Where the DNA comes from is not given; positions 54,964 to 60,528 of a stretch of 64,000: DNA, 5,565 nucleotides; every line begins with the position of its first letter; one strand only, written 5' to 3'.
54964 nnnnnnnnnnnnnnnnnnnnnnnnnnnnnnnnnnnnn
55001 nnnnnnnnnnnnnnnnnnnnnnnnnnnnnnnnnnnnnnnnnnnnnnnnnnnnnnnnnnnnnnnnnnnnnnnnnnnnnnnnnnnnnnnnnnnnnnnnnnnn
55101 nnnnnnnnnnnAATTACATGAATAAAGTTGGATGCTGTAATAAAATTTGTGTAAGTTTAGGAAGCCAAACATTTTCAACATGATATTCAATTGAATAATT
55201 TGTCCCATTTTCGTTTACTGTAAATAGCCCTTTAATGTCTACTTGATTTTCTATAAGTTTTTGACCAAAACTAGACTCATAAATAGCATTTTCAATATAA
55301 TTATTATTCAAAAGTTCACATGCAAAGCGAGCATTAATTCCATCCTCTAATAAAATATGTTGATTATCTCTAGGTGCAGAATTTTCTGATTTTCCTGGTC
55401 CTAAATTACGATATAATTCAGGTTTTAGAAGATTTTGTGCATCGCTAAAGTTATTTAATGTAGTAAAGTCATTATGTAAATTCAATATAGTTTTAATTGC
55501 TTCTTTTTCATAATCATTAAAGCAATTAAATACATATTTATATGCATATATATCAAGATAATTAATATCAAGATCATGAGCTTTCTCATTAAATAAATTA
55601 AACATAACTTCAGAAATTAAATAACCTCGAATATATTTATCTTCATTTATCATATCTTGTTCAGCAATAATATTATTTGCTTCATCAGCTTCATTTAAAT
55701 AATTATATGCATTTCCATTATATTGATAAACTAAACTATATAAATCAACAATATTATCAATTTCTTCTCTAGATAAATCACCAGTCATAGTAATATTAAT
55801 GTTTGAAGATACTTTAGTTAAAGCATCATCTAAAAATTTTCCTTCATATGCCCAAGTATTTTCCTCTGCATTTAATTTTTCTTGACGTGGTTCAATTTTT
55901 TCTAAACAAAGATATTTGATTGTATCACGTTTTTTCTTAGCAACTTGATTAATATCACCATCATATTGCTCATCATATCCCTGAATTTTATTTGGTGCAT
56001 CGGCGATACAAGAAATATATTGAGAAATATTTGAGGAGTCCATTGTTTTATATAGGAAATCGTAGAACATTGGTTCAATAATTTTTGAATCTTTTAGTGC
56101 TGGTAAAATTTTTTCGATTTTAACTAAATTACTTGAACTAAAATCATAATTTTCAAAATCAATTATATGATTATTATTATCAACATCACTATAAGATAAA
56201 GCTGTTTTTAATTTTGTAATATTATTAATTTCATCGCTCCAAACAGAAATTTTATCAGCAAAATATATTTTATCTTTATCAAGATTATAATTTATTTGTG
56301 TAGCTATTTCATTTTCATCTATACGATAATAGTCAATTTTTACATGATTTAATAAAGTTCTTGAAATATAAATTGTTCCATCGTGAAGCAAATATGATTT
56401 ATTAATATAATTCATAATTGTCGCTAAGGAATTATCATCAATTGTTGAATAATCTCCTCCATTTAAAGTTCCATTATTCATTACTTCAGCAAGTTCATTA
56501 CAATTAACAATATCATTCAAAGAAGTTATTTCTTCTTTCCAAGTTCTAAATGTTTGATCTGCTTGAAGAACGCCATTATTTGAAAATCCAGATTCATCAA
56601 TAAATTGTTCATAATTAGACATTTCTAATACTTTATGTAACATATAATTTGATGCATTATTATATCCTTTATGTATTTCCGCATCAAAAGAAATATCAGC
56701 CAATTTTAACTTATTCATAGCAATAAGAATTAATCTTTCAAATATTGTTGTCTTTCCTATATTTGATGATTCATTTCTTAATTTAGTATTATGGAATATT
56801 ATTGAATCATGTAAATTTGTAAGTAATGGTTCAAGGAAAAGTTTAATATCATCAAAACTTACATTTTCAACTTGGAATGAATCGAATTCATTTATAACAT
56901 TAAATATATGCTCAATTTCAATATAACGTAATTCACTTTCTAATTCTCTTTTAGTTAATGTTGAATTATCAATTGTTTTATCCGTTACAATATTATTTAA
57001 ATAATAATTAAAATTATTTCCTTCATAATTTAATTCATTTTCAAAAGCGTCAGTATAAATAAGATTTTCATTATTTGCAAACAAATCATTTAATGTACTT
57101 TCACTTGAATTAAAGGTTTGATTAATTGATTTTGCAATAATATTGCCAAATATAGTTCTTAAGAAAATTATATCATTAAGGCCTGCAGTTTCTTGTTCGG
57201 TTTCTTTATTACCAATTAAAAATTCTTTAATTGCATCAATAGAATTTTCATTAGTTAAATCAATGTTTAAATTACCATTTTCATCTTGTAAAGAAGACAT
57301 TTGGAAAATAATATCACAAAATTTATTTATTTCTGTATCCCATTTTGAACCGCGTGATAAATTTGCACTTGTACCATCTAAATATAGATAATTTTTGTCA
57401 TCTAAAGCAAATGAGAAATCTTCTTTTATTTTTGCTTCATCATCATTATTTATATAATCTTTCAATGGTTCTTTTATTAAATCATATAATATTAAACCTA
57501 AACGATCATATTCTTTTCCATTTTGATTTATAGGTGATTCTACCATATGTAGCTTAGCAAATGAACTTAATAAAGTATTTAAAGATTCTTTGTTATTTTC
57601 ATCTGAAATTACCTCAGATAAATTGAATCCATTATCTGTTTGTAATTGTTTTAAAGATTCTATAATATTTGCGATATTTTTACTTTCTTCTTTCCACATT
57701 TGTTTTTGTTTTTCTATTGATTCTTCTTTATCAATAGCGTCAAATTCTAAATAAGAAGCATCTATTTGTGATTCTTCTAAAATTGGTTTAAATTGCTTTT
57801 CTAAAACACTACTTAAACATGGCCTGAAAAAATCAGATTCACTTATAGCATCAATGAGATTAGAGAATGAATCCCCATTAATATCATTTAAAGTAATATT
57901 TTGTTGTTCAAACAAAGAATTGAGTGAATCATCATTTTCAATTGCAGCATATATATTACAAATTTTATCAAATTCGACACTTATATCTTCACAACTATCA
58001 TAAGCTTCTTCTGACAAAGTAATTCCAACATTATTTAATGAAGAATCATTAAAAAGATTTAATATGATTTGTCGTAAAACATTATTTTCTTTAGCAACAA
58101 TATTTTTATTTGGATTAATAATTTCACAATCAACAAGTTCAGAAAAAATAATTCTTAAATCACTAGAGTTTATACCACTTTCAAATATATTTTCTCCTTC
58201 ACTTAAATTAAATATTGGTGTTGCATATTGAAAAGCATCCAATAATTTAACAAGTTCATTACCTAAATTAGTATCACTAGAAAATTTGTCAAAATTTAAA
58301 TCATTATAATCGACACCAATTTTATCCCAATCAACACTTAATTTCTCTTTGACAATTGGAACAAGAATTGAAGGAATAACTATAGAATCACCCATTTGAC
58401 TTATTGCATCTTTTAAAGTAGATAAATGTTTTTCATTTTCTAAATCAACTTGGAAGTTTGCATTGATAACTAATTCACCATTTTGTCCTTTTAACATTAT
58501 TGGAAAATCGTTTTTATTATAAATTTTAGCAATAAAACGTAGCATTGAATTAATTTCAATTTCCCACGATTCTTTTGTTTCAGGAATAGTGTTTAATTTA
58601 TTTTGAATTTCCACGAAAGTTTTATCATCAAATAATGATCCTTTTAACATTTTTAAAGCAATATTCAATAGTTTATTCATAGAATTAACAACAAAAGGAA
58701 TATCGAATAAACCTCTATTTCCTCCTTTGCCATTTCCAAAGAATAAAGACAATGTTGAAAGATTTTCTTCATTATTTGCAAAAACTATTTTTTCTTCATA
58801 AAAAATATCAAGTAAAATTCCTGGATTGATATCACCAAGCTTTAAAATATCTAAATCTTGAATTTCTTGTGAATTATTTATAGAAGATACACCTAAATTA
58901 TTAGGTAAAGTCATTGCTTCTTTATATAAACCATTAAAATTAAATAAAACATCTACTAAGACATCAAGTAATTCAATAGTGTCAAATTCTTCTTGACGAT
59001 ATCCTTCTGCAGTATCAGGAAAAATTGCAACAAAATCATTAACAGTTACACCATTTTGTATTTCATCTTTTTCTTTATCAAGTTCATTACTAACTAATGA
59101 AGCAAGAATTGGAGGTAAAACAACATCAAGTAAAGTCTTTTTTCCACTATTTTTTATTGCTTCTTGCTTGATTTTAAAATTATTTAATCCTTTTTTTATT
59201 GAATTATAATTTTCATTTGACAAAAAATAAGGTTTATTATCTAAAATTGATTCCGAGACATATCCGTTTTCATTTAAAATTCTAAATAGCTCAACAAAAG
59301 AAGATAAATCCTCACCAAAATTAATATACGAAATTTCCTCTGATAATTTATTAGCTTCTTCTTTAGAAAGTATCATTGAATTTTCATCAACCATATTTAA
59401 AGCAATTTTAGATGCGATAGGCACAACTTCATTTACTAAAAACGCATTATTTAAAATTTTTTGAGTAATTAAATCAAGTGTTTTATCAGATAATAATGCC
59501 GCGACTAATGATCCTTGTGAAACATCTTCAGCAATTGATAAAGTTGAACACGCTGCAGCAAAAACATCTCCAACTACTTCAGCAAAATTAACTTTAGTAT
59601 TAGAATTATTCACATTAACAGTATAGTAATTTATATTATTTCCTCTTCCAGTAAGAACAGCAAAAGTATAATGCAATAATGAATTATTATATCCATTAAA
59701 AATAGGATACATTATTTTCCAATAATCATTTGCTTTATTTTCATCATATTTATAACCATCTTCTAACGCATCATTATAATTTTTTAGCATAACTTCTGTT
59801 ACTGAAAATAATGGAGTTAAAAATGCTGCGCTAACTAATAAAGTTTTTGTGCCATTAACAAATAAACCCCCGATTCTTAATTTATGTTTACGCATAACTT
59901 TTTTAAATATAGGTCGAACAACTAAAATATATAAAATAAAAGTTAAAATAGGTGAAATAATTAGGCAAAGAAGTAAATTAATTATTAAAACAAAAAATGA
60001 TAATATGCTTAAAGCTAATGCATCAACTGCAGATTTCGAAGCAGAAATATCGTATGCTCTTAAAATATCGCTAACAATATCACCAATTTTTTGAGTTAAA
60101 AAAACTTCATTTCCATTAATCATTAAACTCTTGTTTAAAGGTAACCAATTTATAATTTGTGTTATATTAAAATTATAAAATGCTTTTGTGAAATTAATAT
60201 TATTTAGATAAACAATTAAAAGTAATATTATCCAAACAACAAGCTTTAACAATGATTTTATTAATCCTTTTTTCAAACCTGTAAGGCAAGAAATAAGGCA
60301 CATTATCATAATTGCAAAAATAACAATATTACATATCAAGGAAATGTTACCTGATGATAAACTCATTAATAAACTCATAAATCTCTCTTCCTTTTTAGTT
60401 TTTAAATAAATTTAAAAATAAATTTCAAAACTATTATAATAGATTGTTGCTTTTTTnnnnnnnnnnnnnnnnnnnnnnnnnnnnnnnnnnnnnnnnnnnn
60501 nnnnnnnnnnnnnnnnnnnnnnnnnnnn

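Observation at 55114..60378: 1754-aa membrane-anchored giant protein heading a long housekeeping operon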

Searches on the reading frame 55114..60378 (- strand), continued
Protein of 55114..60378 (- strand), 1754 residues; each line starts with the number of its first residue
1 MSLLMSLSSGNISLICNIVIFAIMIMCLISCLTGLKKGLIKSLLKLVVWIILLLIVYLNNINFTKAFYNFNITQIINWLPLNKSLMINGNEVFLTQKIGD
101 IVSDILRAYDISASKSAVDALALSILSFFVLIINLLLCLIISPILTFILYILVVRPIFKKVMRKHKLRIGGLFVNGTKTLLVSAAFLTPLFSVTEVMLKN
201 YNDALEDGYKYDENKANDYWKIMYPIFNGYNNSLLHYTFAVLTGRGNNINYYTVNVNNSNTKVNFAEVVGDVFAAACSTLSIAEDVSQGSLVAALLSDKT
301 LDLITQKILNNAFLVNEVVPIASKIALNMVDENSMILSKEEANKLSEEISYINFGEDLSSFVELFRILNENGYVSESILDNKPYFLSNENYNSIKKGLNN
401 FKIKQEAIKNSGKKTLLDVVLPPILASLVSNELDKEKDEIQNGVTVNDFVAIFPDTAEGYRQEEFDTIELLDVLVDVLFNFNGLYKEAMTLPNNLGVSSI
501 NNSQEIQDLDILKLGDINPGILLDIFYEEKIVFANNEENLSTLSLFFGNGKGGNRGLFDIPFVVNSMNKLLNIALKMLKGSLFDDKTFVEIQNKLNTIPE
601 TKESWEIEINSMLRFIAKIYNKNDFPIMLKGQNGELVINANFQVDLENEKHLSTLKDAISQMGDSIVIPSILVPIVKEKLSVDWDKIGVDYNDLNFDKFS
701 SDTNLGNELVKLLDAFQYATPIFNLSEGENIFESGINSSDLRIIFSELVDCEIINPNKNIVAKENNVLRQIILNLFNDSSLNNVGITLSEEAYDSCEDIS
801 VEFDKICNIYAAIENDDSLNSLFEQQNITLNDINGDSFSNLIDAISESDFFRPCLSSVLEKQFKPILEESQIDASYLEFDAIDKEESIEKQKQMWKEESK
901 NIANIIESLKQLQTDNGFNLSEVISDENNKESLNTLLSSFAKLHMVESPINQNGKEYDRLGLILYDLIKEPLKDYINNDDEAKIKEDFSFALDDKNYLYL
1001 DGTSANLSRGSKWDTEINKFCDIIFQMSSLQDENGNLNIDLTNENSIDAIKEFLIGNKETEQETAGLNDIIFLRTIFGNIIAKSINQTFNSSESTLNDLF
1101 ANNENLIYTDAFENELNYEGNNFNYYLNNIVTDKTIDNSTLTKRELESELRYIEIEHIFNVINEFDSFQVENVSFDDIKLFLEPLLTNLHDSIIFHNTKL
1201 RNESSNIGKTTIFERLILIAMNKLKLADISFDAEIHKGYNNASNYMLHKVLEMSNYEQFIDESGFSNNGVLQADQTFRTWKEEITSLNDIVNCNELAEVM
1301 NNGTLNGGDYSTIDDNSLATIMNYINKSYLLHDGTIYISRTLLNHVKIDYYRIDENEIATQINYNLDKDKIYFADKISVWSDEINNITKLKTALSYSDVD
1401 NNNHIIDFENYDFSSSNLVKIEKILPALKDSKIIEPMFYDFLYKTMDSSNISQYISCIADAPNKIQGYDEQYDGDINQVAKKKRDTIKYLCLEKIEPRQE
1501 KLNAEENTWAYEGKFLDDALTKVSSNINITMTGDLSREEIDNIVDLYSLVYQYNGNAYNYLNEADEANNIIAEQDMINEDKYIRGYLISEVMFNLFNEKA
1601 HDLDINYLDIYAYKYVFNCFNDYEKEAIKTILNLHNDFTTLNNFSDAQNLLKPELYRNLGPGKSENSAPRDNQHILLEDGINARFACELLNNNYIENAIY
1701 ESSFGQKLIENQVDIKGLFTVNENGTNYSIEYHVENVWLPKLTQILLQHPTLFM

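Call 48: find_encoding_contigs(protein=P0001, flank=2000, max_places=4)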
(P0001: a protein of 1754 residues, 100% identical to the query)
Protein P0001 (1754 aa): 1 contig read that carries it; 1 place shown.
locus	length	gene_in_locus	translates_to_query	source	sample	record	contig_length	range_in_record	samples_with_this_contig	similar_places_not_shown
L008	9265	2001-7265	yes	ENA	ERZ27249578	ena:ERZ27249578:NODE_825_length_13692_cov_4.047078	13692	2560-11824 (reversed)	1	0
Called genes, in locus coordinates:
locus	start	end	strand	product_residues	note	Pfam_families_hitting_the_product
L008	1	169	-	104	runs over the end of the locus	PF00085:Thioredoxin, PF13728:TraF, PF13098:Thioredoxin_2, PF13905:Thioredoxin_8 (weak)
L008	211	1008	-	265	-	PF05857:TraX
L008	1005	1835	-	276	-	PF02517:Rce1-like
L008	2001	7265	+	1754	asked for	-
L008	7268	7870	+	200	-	PF01205:Impact_N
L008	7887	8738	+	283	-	PF01656:CbiA, PF02374:ArsA_ATPase (faint), PF10609:ParA, PF13614:AAA_31 (weak)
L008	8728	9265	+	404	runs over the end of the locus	PF05195:AMP_N, PF00557:Peptidase_M24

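Call 87: search_protein_families(library=padloc, proteins=[window:55114-60378:-], max_evalue=0.1)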
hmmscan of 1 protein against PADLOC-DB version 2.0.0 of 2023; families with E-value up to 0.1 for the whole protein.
window:55114-60378:- (1754 aa): 0 families

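Call 88: search_protein_families(library=phrogs, proteins=[window:55114-60378:-], max_evalue=0.1)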
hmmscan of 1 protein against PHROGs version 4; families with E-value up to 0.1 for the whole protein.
window:55114-60378:- (1754 aa): 0 families

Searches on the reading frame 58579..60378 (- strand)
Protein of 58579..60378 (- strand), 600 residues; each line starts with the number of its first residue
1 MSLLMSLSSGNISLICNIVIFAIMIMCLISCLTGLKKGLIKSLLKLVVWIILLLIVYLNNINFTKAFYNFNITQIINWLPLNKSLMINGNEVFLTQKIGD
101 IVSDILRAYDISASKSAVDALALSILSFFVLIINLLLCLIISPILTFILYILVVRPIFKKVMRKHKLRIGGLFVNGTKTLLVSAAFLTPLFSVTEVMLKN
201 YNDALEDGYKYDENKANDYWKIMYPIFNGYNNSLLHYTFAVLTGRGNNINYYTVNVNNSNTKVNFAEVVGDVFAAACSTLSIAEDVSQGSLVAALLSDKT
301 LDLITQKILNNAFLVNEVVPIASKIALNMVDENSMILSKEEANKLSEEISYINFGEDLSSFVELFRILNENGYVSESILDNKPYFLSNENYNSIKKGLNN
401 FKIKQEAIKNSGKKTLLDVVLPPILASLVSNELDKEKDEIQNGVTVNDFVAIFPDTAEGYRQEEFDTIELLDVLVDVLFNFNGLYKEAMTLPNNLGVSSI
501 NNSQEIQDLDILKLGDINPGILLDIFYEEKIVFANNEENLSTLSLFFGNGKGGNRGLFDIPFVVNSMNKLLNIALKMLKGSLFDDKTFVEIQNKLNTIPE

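Call 34: predict_structure(alignment_id=A4)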
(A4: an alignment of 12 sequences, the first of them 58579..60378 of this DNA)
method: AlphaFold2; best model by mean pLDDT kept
length: 600 residues; sequences in the alignment: 12
mean_pLDDT: 82.0   pTM: 0.73
mean pLDDT of the five models: 82.0, 79.6, 79.5, 78.1, 77.1
residues with pLDDT >= 90: 119; 70-90: 414; 50-70: 53; < 50: 14
segments of 3 or more residues with pLDDT < 50: 1-4, 495-504
pLDDT, mean of each block of 10 residues (from residue 1): 62 91 88 81 87 90 91 84 83 88 85 83 92 90 88 81 68 85 86 91 84 86 91 90 78 84 91 93 84 87 91 88 82 75 84 90 89 73 78 91 92 88 85 64 67 83 76 89 83 52 59 71 77 70 81 76 80 75 76 75
secondary structure, 60 per line:
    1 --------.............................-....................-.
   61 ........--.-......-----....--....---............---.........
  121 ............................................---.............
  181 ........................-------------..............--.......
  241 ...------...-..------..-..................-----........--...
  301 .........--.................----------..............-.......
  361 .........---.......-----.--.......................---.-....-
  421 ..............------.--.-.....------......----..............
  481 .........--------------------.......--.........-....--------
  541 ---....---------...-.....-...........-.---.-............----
elements in order: H9-37 H39-58 H60-68 H73-78 E84-87 E90-93 H98-108 H112-164 H168-204 H218-231 H234-243 H265-282 H288-295 H298-309 H312-328 H339-351 H354-369 H373-379 H388-410 H416-419 H421-434 H446-450 H457-462 H467-489 H511-516 H519-527 H529-532 H544-547 H561-565 H567-577 H585-596

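Call 40: fold_search(model_id=the predicted structure, library=pdb)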
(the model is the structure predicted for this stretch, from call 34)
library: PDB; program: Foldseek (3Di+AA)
matches with E <= 10: 39; with E <= 0.001: 0
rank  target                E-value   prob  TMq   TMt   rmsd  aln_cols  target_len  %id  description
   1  8ezj_B                1.1e+00  0.11  0.16  0.10  21.0       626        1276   12  Cryo-EM structure of the S. cerevisiae Arf-like protein Arl1 bound to the Arf guanine nucleotide exchange factor Gea2 (released 2023-11-15)
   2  4knh_A                2.6e+00  0.04  0.12  0.09  24.8       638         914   12  Structure of the Chaetomium thermophilum adaptor nucleoporin Nup192 N-terminal domain (released 2014-02-05)
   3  7woo_C                2.6e+00  0.04  0.10  0.06  26.6       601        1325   12  Cryo-EM structure of the inner ring protomer of the Saccharomyces cerevisiae nuclear pore complex (released 2022-04-13)
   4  7sqc_P1               2.9e+00  0.04  0.12  0.10  25.8       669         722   11  Ciliary C1 central pair apparatus isolated from Chlamydomonas reinhardtii (released 2022-04-13)
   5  7u9x_A                3.7e+00  0.02  0.10  0.03  35.8       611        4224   12  Structure of PKA phosphorylated human RyR2-R2474S in the closed state (released 2022-08-03)
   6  6af0_A                4.2e+00  0.03  0.13  0.10  22.3       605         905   11  Structure of Ctr9, Paf1 and Cdc73 ternary complex from Myceliophthora thermophila (released 2018-09-19)
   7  9rsj_A                4.2e+00  0.03  0.10  0.12  29.7       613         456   11  Cryo-EM structure of MATE transporter NorM-VC in complex with doxorubicin (released 2025-11-26)
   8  7vml_A                4.5e+00  0.02  0.10  0.03  30.5       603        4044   13  Structure of recombinant RyR2 (EGTA dataset, class 1&2, closed state) (released 2022-08-10)
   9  9yne_A                5.1e+00  0.02  0.08  0.03  41.1       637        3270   12  Motor domain of human dynein-1 in pre-power stroke bound to dynactin-p150glued-CC1B-ICD and LIS1 (released 2026-01-28)
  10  3t5v_D                5.3e+00  0.06  0.09  0.15  17.0       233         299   12  Sac3:Thp1:Sem1 complex (released 2012-02-22)
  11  7zec_C                5.7e+00  0.03  0.08  0.08  28.7       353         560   11  IF(heme/confined) conformation of CydDC in ATP(CydD) bound state (Dataset-15) (released 2023-04-19)
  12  6elz_I                5.9e+00  0.04  0.13  0.16  22.7       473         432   12  State E (TAP-Flag-Ytm1 E80A) - Visualizing the assembly pathway of nucleolar pre-60S ribosomes (released 2017-12-27)
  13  8e9h_M                5.9e+00  0.02  0.11  0.12  24.6       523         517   10  Mycobacterial respiratory complex I, fully-inserted quinone (released 2022-10-12)
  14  7zdg_C                5.9e+00  0.02  0.08  0.08  26.6       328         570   11  IF(heme/confined) conformation of CydDC (Dataset-5) (released 2023-04-19)
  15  7zdv_C                6.2e+00  0.03  0.08  0.09  28.2       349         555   12  IF(apo/as isolated) conformation of CydDC mutant (E500Q.C) in AMP-PNP(CydD) bound state (Dataset-20) (released 2023-04-19)
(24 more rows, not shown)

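Call 70: search_solved_structures(query=A4, max_evalue=10)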
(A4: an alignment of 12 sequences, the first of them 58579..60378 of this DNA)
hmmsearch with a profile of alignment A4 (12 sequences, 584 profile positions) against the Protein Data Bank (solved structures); distinct sequences matched with E-value up to 10: 7.
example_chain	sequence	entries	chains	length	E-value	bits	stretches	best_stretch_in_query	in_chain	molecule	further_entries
8zbm_A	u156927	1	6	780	0.83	11.4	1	331-367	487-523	Myosin heavy chain 4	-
1m8q_A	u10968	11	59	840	0.95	11.2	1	331-367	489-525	Skeletal muscle Myosin II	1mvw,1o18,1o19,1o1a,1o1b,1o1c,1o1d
2mys_A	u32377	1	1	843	0.96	11.2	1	331-367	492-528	MYOSIN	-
2w4a_M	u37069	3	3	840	0.97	11.1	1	331-367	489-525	MYOSIN HEAVY CHAIN, SKELETAL MUSCLE, ADULT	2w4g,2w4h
7nep_L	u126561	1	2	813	0.97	11.1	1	331-367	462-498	Myosin-4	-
5h53_A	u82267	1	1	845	0.98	11.1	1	331-367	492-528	Skeletal muscle myosin heavy chain MyHC-EO/IIL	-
7qin_L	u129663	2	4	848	1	11.1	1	331-367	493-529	Myosin-4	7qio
